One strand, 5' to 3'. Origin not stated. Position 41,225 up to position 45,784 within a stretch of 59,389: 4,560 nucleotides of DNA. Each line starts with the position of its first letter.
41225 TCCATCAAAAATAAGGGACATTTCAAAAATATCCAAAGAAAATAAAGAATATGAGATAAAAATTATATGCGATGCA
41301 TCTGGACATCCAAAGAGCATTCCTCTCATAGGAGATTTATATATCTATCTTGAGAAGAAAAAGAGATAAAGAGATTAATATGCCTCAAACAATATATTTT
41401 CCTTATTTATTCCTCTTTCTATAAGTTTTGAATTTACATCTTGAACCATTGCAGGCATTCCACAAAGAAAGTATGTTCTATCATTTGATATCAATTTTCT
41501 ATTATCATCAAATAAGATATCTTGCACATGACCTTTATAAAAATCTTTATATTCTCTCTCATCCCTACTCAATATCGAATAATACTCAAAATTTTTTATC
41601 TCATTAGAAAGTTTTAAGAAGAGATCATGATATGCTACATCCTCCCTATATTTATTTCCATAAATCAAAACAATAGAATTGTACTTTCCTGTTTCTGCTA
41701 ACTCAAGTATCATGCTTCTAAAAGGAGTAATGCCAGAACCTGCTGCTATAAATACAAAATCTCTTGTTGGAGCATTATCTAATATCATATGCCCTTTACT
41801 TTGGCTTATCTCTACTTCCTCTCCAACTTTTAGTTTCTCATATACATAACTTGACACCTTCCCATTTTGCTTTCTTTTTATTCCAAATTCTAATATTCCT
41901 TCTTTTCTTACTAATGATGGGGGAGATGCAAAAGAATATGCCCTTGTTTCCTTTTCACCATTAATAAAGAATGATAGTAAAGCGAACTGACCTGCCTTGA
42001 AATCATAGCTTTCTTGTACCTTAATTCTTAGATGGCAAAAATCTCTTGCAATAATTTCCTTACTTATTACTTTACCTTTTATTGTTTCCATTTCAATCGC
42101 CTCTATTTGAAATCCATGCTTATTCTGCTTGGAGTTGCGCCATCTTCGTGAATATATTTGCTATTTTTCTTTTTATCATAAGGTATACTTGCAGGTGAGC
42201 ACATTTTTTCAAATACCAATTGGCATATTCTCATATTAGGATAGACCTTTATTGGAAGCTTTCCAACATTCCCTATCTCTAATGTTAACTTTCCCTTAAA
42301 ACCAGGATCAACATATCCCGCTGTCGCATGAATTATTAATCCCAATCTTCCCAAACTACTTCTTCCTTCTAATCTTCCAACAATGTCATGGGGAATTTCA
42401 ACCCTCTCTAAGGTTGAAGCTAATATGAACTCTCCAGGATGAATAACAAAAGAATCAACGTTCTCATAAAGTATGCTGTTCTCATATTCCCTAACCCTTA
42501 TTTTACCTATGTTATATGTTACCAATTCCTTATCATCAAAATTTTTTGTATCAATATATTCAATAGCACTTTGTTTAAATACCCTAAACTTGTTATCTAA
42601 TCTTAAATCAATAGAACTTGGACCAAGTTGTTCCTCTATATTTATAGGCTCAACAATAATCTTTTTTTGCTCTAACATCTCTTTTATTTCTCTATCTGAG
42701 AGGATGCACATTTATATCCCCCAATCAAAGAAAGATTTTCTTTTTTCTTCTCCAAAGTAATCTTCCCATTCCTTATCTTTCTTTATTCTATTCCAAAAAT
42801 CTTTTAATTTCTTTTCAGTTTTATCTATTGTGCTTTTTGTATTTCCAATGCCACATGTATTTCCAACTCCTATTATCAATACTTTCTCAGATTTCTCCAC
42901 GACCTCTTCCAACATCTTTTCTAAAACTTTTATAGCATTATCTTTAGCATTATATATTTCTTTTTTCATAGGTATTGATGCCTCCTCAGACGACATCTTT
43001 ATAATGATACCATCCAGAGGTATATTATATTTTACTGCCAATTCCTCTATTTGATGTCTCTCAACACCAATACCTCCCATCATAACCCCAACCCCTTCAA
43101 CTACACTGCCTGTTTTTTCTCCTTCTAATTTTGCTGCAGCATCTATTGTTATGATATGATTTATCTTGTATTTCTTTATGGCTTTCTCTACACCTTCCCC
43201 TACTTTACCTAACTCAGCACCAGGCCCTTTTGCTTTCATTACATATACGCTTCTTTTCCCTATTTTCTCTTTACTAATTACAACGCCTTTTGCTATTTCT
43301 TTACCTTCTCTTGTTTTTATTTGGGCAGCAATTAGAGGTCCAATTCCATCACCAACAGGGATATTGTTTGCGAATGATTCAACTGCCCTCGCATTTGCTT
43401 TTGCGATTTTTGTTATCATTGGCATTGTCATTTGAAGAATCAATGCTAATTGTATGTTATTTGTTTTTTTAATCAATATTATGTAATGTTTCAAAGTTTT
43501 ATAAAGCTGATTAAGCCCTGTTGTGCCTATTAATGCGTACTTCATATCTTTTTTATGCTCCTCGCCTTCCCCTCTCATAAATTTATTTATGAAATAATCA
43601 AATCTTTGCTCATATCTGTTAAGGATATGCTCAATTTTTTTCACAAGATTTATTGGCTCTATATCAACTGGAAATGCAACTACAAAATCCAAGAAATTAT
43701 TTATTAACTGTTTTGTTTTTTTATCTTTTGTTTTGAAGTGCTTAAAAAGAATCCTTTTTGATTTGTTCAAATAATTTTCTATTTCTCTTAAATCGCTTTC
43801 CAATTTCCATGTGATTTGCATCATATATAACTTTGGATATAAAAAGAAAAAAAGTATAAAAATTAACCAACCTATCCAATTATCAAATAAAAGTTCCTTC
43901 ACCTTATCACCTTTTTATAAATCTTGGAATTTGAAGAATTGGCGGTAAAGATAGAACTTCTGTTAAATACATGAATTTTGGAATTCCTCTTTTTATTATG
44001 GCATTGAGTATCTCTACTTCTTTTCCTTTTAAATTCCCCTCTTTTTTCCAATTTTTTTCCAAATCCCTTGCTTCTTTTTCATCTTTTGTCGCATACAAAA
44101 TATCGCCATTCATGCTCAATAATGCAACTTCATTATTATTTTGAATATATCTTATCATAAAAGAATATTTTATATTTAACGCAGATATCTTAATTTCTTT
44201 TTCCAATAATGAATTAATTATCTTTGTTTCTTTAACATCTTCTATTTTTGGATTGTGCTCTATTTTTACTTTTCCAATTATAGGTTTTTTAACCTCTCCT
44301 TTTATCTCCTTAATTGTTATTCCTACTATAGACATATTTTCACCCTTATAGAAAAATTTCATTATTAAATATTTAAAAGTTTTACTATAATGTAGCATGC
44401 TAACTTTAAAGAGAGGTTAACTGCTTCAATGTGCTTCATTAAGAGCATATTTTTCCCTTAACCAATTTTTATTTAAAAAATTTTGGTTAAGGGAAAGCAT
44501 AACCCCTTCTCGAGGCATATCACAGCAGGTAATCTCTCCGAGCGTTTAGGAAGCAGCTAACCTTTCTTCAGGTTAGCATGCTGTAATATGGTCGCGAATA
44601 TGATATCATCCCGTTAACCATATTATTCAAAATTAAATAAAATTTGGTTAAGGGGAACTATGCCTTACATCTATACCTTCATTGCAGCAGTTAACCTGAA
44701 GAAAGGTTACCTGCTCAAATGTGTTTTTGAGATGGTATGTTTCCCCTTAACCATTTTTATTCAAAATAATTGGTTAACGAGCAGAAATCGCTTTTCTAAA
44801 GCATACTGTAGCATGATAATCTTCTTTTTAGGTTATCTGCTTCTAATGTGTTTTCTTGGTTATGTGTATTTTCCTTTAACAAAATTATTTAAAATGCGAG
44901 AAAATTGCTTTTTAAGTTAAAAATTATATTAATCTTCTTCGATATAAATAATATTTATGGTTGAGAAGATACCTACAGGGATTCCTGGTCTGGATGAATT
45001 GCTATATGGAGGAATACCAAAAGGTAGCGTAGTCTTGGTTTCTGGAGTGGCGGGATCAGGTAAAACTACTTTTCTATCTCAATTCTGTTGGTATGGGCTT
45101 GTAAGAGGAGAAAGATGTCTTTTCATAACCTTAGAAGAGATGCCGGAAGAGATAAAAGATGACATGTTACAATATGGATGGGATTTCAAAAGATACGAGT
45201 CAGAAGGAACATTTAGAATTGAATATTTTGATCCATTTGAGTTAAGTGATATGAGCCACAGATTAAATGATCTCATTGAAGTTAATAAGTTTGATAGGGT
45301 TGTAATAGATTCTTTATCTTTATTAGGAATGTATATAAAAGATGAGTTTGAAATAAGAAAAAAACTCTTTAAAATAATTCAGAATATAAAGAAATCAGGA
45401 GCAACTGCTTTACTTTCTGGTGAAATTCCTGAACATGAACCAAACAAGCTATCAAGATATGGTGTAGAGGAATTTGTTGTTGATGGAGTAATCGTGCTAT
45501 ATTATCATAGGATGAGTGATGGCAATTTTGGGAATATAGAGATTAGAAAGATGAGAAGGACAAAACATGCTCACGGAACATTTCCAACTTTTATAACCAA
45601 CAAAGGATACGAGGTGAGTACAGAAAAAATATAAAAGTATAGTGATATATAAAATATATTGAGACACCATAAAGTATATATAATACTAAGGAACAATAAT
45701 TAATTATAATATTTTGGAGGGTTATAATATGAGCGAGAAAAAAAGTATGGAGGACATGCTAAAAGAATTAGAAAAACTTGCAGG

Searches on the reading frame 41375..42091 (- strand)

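Call 88: search_protein_families(library=pfam, proteins=[window:41375-42091:-], max_evalue=0.001)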
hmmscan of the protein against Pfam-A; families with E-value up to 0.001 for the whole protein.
window:41375-42091:- (238 aa): 3 families
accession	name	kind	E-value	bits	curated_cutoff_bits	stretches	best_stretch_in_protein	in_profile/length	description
PF00175.26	NAD_binding_1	-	7.2e-18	65.7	22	1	114-220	1-108/109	Oxidoreductase NAD-binding domain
PF00970.30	FAD_binding_6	-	4e-13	50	21.1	1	6-102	2-97/99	Oxidoreductase FAD-binding domain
PF08030.17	NAD_binding_6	-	8.5e-05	23.1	22.2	0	113-163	5-61/156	Ferric reductase NAD binding domain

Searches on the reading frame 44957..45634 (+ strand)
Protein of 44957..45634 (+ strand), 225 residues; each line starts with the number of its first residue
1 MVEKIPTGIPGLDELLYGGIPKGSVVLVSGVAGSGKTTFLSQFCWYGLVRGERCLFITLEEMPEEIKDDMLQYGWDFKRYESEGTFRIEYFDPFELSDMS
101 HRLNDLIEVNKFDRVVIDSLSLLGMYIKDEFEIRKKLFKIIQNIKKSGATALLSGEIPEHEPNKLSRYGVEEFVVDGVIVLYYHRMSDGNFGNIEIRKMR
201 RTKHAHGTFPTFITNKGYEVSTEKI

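Call 88: search_protein_families(library=pfam, proteins=[window:44957-45634:+], max_evalue=0.001)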
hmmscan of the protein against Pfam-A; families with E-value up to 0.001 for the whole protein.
window:44957-45634:+ (225 aa): 6 families
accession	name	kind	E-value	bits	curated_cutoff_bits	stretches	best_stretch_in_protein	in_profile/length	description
PF06745.19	ATPase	-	3.4e-59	200.5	26.6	1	5-223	1-229/231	KaiC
PF13481.12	AAA_25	-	6.6e-06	26.3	27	1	4-122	14-154/195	AAA domain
PF25199.1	nSTAND_NTPase5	-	1.8e-05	25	34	1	22-57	40-76/145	Novel STAND NTPase 5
PF13479.12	AAA_24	-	7.3e-05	23.1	27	1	24-131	3-84/195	AAA domain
PF03796.21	DnaB_C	-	0.00016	21.6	27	0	5-71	2-68/255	DnaB-like helicase C terminal domain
PF00154.27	RecA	-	0.00042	20.3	27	0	2-60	30-89/262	recA bacterial DNA recombination protein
